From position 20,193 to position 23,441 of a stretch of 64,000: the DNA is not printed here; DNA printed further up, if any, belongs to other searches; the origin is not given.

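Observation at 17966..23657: Co-directional cluster: A24 prepilin-type peptidase plus four uncharacterised secreted proteins, one ending in a GH108-like muramidase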

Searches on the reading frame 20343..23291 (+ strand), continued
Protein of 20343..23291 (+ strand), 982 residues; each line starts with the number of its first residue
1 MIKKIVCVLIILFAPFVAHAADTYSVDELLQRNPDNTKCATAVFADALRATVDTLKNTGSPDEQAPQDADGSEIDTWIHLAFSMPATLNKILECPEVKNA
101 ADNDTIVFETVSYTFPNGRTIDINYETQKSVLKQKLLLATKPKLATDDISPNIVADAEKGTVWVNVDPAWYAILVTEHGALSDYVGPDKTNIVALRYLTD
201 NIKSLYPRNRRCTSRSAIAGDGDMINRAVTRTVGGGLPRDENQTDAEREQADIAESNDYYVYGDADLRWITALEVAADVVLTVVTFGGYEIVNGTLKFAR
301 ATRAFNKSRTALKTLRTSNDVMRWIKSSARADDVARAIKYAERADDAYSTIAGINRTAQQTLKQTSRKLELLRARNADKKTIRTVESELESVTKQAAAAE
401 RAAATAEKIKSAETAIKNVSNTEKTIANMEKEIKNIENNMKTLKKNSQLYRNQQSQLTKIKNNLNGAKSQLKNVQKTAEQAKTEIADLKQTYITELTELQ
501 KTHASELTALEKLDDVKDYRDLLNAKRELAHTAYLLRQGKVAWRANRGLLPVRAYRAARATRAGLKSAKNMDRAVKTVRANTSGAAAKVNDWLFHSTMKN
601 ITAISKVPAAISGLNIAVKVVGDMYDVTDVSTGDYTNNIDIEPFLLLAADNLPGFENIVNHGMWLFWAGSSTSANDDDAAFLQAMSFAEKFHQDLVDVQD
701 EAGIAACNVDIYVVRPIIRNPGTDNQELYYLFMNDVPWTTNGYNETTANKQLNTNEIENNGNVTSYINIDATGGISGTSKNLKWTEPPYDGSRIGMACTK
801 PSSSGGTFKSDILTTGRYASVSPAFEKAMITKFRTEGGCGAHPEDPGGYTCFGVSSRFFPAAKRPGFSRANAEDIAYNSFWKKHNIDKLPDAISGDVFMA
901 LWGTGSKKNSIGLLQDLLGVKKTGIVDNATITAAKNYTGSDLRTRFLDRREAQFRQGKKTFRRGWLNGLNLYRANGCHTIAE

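Call 39: predict_structure(alignment_id=A2)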
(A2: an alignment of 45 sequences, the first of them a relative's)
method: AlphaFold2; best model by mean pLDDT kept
length: 982 residues; sequences in the alignment: 45
mean_pLDDT: 69.3   pTM: 0.37
mean pLDDT of the five models: 69.3, 67.8, 64.2, 61.5, 61.3
residues with pLDDT >= 90: 99; 70-90: 471; 50-70: 233; < 50: 179
segments of 3 or more residues with pLDDT < 50: 16-31, 141-145, 215-221, 234-243, 249-296, 601-634, 648-664, 745-764, 836-839, 980-982
pLDDT, mean of each block of 10 residues (from residue 1): 66 51 39 75 88 66 67 78 85 89 83 84 84 74 58 74 68 77 81 83 72 48 62 44 47 38 27 24 25 46 66 79 83 80 71 87 89 88 86 89 89 88 93 94 90 93 93 90 87 88 85 86 81 69 51 55 64 64 60 63 37 27 29 55 55 30 47 52 63 72 71 81 76 81 43 27 49 61 67 74 55 61 80 54 65 75 77 88 91 89 84 94 91 85 87 81 76 71 38
secondary structure, 60 per line:
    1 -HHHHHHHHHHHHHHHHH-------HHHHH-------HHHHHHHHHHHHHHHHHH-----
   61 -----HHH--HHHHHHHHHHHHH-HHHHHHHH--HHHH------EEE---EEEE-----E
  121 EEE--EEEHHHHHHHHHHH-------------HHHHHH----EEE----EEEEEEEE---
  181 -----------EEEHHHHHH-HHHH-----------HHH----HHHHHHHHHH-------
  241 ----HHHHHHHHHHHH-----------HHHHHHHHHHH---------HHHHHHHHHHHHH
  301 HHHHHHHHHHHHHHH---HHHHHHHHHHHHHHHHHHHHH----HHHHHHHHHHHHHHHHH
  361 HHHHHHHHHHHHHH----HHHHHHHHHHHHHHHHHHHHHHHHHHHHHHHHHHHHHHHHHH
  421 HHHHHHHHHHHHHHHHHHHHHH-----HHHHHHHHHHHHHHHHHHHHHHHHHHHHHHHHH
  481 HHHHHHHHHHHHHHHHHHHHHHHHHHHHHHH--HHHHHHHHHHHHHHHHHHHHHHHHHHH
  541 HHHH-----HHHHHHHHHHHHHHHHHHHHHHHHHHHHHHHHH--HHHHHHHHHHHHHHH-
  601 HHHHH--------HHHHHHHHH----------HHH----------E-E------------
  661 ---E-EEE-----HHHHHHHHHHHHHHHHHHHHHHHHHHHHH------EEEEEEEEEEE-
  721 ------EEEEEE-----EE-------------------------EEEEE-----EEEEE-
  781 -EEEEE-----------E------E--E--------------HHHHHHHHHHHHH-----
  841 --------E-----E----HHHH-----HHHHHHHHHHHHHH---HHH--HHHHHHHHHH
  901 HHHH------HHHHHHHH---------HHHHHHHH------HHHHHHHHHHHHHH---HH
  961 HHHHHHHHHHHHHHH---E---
elements in order (helices of 4 or more, strands of 3 or more residues): H2-18 H26-30 H38-55 H71-83 H85-92 H95-98 E105-107 E111-114 E120-123 E126-128 H129-139 H153-158 E163-165 E170-177 E192-194 H195-200 H202-205 H224-233 H245-256 H268-278 H288-315 H319-339 H344-374 H379-442 H448-511 H514-544 H550-582 H585-599 H601-605 H614-622 E666-668 H674-702 E709-719 E727-732 E765-769 E775-779 E782-786 H823-835 H860-863 H869-882 H891-904 H911-918 H928-935 H942-955 H959-975

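Call 43: fold_search(model_id=the predicted structure, library=pdb)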
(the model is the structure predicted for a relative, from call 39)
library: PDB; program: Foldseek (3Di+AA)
matches with E <= 10: 577; with E <= 0.001: 0
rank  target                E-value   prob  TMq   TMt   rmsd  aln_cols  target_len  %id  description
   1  2ikb_A                1.2e-03  1.00  0.14  0.68   4.3       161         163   27  Crystal Structure of a Protein of Unknown Function NMB1012 from Neisseria meningitidis (released 2006-11-21)
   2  2ikb_C                3.9e-03  1.00  0.13  0.68   4.2       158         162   28  Crystal Structure of a Protein of Unknown Function NMB1012 from Neisseria meningitidis (released 2006-11-21)
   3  2is5_A                5.5e-03  1.00  0.13  0.64   5.1       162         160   26  Crystal structure of 3 residues truncated version of protein NMB1012 from Neisseria meningitides (released 2006-11-14)
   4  6grj_F                5.7e-03  0.77  0.07  0.15  33.4       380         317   10  Structure of the AhlB pore of the tripartite alpha-pore forming toxin, AHL, from Aeromonas hydrophila. (released 2019-07-03)
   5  6h2f_F                8.0e-03  0.82  0.07  0.18  34.2       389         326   12  Structure of the pre-pore AhlB of the tripartite alpha-pore forming toxin, AHL, from Aeromonas hydrophila. (released 2019-07-10)
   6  2is5_B                1.1e-02  1.00  0.13  0.68   4.4       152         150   25  Crystal structure of 3 residues truncated version of protein NMB1012 from Neisseria meningitides (released 2006-11-14)
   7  6grj_I                1.1e-02  0.60  0.07  0.15  33.3       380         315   11  Structure of the AhlB pore of the tripartite alpha-pore forming toxin, AHL, from Aeromonas hydrophila. (released 2019-07-03)
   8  6h2f_D                1.2e-02  0.95  0.09  0.22  33.2       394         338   11  Structure of the pre-pore AhlB of the tripartite alpha-pore forming toxin, AHL, from Aeromonas hydrophila. (released 2019-07-10)
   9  6h2f_J                1.3e-02  0.93  0.09  0.22  33.7       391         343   10  Structure of the pre-pore AhlB of the tripartite alpha-pore forming toxin, AHL, from Aeromonas hydrophila. (released 2019-07-10)
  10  6grj_D                1.3e-02  0.57  0.06  0.14  34.2       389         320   10  Structure of the AhlB pore of the tripartite alpha-pore forming toxin, AHL, from Aeromonas hydrophila. (released 2019-07-03)
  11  7a0g_III              1.3e-02  0.82  0.07  0.18  33.2       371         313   13  Structure of the SmhB pore of the tripartite alpha-pore forming toxin, Smh, from Serratia marcescens. (released 2021-03-31)
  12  7a0g_FFF              1.5e-02  0.82  0.07  0.18  33.4       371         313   13  Structure of the SmhB pore of the tripartite alpha-pore forming toxin, Smh, from Serratia marcescens. (released 2021-03-31)
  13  6h2f_H                1.7e-02  0.57  0.07  0.14  33.5       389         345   12  Structure of the pre-pore AhlB of the tripartite alpha-pore forming toxin, AHL, from Aeromonas hydrophila. (released 2019-07-10)
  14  6grj_B                2.0e-02  0.57  0.07  0.15  33.5       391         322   10  Structure of the AhlB pore of the tripartite alpha-pore forming toxin, AHL, from Aeromonas hydrophila. (released 2019-07-03)
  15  7a0g_BBB              2.2e-02  0.69  0.07  0.17  33.3       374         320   12  Structure of the SmhB pore of the tripartite alpha-pore forming toxin, Smh, from Serratia marcescens. (released 2021-03-31)
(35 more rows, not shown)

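Call 56: search_protein_representatives(alignment_id=A4)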
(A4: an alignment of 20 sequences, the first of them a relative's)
Query: 20 sequences, 572 profile positions. Proteins with E-value up to 0.001 (for the whole library): 141; up to 1e-10: 126; up to 1e-30: 99. The best 141 are listed.
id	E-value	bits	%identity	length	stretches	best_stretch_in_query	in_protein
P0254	7.2e-257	869.8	-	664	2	8-389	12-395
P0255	1.8e-253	858.5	-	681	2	7-386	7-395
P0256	2.5e-247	838.3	-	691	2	22-400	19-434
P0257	5.2e-244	827.3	-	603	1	27-571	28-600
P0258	7.5e-235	797.1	-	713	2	8-405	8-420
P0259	1.1e-234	796.5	-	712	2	6-417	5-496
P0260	1.8e-233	792.5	-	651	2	3-385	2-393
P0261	2.4e-233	792.1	-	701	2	5-405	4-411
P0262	2.6e-231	785.4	-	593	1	20-572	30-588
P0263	3.9e-228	774.9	-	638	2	39-357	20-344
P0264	2.9e-227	772.0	-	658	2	41-362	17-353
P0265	1.6e-226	769.6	-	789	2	36-416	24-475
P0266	6.3e-222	754.4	-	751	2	12-363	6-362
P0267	8.6e-221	750.6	-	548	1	41-569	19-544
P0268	3.4e-218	742.1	-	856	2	4-317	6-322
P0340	4.1e-41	157.4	-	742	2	443-569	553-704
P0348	1.6e-34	135.6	-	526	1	165-561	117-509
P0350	2.4e-32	128.5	-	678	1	139-566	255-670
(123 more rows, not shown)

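Call 57: find_encoding_contigs(protein=P0348, flank=10000, max_places=3)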
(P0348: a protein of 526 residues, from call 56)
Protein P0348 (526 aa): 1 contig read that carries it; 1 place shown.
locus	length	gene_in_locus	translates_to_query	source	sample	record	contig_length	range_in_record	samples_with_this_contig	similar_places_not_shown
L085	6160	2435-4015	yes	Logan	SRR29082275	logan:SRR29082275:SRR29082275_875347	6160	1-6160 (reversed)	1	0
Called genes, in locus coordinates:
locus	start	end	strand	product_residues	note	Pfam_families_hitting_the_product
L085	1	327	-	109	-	?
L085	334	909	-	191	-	PF07750:GcrA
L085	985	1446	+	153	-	PF01478:Peptidase_A24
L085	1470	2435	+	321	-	-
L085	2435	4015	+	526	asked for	-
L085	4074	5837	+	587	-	-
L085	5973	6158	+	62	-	?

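Call 59: find_encoding_contigs(protein=P0350, flank=10000, max_places=2)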
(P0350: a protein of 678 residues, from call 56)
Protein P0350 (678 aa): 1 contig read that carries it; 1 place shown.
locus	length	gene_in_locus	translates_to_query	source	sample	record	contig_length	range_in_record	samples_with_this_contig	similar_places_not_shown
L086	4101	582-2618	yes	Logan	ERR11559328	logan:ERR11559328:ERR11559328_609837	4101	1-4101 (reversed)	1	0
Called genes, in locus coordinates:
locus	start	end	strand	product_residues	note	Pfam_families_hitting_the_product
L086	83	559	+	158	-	PF01478:Peptidase_A24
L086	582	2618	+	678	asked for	-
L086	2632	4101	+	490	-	?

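Call 60: find_encoding_contigs(protein=P0340, flank=10000, max_places=2)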
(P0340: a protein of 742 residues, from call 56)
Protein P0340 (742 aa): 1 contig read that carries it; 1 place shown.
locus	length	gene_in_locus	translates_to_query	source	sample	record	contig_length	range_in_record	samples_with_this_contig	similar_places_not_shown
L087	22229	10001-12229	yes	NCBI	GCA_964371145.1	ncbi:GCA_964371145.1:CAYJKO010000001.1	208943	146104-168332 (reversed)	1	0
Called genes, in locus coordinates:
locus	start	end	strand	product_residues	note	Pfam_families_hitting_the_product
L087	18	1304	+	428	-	PF05697:Trigger_N, PF00254:FKBP_C, PF05698:Trigger_C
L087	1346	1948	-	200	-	-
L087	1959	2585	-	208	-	-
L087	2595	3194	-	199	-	PF08242:Methyltransf_12 (weak)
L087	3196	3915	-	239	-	PF13306:LRR_5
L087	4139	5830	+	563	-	PF00575:S1 (weak), PF21710:Spt6_S1 (faint), PF00575:S1, PF23459:S1_RRP5 (weak), PF00575:S1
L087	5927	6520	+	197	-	PF00406:ADK, PF13207:AAA_17, PF13238:AAA_18 (weak), PF13671:AAA_33 (weak)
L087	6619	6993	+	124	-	PF01648:ACPS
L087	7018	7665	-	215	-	-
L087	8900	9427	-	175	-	PF07750:GcrA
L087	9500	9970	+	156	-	PF01478:Peptidase_A24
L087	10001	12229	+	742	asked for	-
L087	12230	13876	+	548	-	-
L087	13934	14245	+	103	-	-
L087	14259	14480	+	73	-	-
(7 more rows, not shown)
